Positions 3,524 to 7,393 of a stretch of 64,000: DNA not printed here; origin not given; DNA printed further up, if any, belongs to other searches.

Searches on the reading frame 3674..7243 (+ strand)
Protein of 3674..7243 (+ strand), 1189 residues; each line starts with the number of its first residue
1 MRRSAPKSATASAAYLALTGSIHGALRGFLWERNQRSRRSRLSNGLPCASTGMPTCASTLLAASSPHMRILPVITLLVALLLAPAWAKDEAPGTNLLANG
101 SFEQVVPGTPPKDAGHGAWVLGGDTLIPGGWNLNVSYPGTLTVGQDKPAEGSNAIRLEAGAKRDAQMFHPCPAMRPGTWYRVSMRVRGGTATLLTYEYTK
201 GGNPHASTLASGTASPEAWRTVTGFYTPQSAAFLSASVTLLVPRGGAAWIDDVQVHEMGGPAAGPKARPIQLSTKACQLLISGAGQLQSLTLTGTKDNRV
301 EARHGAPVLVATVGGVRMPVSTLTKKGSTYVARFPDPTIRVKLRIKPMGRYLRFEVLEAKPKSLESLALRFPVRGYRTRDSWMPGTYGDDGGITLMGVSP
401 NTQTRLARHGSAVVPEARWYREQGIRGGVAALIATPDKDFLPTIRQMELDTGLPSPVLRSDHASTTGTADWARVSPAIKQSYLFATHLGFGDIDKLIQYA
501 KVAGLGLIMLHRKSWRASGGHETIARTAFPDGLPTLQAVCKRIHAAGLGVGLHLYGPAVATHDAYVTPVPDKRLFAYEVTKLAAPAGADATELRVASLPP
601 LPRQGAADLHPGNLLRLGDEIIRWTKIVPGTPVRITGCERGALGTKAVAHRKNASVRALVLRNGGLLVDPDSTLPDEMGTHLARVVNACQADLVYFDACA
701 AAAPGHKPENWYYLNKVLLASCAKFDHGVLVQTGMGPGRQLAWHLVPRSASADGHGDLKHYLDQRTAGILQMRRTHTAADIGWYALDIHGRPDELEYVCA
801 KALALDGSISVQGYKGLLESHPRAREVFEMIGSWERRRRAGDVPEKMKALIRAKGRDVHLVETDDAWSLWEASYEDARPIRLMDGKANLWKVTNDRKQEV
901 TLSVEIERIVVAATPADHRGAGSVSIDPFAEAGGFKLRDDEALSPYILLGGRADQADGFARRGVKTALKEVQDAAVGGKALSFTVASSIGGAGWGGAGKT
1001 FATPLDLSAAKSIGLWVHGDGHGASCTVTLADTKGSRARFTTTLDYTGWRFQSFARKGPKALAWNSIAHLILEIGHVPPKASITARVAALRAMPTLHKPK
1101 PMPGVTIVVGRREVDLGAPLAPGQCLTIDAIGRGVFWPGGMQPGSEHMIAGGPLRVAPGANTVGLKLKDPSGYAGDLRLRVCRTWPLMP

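Call 47: search_protein_families(library=pfam, proteins=[window:3674-7243:+], max_evalue=0.00001)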
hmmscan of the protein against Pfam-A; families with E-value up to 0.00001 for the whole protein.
window:3674-7243:+ (1189 aa): 1 family
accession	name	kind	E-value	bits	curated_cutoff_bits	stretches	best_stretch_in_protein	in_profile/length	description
PF02018.23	CBM_4_9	-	3.5e-06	27.9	25.9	0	95-230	2-120/136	Carbohydrate binding domain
